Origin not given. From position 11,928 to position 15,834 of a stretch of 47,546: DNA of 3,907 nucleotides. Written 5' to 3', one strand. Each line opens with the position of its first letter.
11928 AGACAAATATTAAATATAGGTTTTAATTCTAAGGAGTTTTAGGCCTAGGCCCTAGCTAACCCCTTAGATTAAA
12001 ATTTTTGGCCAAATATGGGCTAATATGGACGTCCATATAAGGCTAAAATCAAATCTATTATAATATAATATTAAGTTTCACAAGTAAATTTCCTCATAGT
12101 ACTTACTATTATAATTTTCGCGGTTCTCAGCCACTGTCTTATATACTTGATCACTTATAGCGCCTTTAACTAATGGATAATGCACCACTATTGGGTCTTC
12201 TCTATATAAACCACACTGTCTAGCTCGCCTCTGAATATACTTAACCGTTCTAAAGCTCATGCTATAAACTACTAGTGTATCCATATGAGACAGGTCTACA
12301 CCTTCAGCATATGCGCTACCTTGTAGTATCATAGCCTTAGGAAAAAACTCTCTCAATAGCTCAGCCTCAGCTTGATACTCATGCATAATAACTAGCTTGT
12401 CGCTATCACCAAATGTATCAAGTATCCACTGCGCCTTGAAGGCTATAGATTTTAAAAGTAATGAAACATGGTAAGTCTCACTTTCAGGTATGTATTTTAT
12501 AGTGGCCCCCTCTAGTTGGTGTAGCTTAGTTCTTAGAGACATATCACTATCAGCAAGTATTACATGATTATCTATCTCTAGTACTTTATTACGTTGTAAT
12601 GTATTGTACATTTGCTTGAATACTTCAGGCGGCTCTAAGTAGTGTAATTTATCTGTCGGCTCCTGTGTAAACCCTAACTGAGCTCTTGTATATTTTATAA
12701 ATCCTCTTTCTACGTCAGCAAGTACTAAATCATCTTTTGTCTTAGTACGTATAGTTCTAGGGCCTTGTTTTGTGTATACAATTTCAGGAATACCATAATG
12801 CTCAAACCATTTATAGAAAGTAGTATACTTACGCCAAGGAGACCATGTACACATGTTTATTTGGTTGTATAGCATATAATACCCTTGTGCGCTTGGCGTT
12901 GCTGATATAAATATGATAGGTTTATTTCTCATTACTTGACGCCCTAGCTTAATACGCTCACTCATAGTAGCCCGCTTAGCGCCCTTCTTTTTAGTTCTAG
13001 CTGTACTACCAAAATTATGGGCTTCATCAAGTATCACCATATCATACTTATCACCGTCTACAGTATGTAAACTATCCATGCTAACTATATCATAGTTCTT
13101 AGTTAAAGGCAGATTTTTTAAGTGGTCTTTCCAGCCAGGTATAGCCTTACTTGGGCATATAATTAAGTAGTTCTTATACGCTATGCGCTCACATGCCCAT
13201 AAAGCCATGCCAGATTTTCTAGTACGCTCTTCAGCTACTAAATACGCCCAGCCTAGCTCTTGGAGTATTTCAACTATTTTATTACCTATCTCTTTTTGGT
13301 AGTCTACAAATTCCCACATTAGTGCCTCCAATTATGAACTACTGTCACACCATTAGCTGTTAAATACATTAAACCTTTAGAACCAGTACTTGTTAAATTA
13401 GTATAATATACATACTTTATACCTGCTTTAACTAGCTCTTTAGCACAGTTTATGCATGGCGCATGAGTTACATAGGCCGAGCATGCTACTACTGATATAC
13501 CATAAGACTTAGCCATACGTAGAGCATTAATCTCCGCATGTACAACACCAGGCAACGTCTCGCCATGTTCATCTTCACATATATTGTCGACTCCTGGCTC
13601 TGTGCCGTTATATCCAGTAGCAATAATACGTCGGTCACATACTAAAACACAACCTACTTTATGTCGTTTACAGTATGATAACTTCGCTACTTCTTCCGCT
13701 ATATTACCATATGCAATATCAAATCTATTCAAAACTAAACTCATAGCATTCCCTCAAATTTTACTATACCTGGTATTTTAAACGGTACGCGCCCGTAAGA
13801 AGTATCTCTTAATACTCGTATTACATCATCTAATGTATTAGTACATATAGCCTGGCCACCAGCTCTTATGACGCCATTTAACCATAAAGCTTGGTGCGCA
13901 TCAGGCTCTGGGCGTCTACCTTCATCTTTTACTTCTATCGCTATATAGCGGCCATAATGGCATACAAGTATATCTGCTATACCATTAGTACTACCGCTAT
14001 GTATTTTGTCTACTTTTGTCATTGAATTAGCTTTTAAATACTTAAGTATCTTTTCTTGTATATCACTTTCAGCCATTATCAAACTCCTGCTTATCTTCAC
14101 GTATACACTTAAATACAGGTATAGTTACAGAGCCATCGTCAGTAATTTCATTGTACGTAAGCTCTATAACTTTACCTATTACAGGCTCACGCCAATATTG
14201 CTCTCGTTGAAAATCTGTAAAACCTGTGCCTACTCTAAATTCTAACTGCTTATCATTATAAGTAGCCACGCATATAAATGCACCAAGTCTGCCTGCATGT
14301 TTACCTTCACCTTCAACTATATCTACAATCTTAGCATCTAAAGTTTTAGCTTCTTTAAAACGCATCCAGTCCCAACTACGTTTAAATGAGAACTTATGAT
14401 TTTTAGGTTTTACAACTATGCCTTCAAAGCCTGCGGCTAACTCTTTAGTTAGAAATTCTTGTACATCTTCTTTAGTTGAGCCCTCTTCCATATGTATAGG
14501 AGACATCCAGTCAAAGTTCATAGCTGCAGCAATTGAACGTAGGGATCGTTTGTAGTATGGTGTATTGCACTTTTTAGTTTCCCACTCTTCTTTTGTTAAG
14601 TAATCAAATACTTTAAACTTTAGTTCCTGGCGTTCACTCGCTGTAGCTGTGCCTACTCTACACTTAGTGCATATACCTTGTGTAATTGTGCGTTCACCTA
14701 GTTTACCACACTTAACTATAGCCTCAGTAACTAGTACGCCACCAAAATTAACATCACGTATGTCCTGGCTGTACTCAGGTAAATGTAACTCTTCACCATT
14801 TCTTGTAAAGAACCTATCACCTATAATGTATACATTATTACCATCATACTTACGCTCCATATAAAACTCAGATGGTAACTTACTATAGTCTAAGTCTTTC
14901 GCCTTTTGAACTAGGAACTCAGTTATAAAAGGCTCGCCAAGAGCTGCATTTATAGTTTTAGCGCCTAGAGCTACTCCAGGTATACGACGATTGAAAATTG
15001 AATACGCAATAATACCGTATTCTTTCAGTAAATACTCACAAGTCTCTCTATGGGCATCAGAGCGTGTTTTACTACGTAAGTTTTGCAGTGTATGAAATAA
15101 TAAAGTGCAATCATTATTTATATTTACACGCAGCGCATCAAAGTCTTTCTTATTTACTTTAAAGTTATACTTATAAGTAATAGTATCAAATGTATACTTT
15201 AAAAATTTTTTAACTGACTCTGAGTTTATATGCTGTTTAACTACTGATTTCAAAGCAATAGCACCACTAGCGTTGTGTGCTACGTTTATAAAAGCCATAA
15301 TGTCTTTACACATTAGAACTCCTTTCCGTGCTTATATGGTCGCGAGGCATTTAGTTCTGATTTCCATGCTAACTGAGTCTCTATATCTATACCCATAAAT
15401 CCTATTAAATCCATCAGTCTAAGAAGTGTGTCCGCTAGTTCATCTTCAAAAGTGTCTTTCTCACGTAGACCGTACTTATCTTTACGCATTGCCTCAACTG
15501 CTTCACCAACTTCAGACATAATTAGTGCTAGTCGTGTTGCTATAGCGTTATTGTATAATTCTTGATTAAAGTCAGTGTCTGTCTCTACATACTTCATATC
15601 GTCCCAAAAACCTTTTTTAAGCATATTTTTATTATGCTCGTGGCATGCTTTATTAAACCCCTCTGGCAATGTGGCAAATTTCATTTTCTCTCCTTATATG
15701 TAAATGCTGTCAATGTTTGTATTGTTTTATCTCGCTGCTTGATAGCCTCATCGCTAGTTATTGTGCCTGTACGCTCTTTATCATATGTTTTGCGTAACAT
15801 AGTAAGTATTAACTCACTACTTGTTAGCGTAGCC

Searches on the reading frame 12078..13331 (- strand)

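Call 34: search_protein_families(library=phrogs, proteins=[window:12078-13331:-])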
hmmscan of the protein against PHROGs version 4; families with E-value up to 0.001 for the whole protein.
window:12078-13331:- (417 aa): 3 families
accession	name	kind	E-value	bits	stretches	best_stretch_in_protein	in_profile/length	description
phrog_62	-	DNA, RNA and nucleotide metabolism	5.1e-35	121.3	1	6-405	695-1127/1881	DNA helicase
phrog_26785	-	unknown function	1.7e-07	30.6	1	84-162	346-423/1087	-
phrog_16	-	DNA, RNA and nucleotide metabolism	0.00049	19.4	0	39-151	303-421/986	DNA helicase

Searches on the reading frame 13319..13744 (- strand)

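Call 34: search_protein_families(library=phrogs, proteins=[window:13319-13744:-])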
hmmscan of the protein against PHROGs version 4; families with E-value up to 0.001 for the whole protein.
window:13319-13744:- (141 aa): 7 families
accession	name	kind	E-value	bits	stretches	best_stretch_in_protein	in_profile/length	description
phrog_174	-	DNA, RNA and nucleotide metabolism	3e-45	156.5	1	7-138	115-247/384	dCMP deaminase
phrog_20648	-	DNA, RNA and nucleotide metabolism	3e-20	73.6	1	18-117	16-120/311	dCMP deaminase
phrog_2369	-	DNA, RNA and nucleotide metabolism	7.9e-17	63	1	15-116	12-125/195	dCMP deaminase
phrog_18355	-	DNA, RNA and nucleotide metabolism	2e-07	32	1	68-116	3-49/52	deoxycytidinylate deaminase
phrog_9198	-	unknown function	2.4e-06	27.5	1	67-115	385-434/531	-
phrog_22830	-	unknown function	6.2e-05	23.5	1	36-136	186-284/289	-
phrog_8118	-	unknown function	0.00094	18.9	0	67-113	477-524/577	-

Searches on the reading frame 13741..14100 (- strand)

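Call 34: search_protein_families(library=phrogs, proteins=[window:13741-14100:-])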
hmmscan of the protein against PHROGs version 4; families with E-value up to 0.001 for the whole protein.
window:13741-14100:- (119 aa): 2 families
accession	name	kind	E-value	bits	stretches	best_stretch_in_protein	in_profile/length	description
phrog_93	-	DNA, RNA and nucleotide metabolism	1.7e-16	61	1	3-104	346-445/613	endonuclease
phrog_824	-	unknown function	0.00074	20.5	0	35-99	108-173/265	-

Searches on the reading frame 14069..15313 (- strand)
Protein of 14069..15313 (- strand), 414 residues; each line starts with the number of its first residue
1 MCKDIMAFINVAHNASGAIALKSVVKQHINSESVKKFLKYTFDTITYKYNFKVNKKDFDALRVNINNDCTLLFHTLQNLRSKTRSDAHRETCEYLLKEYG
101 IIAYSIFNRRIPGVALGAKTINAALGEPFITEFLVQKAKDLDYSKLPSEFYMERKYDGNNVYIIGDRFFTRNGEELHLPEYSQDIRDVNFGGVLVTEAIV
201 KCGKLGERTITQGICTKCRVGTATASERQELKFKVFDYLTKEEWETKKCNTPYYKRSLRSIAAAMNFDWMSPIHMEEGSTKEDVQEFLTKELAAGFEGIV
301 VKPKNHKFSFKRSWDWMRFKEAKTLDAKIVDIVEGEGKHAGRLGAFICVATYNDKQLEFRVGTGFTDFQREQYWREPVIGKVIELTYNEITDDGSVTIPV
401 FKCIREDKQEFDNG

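Call 34: search_protein_families(library=phrogs, proteins=[window:14069-15313:-])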
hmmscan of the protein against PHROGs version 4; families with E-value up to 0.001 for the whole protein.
window:14069-15313:- (414 aa): 1 family
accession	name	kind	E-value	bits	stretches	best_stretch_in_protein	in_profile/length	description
phrog_114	-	DNA, RNA and nucleotide metabolism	1.5e-67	229.6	1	4-410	90-503/634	ATP-dependent DNA ligase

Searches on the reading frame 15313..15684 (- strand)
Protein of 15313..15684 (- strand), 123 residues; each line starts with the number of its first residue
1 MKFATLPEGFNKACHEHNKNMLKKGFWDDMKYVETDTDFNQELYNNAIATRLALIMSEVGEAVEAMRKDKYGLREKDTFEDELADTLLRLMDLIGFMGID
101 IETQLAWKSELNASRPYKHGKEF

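Call 34: search_protein_families(library=phrogs, proteins=[window:15313-15684:-])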
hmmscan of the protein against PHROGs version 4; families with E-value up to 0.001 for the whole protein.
window:15313-15684:- (123 aa): 4 families
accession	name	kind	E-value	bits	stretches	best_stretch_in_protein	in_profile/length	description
phrog_3301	-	other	6.6e-20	72.7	1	8-123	48-168/169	pyrophosphatase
phrog_5658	-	other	4.2e-18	66.8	1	10-116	307-406/421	pyrophosphatase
phrog_9236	-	other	1.1e-11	45.9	1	70-103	76-109/191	pyrophosphatase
phrog_6945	-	unknown function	4.2e-06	27.4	1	50-116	187-255/270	-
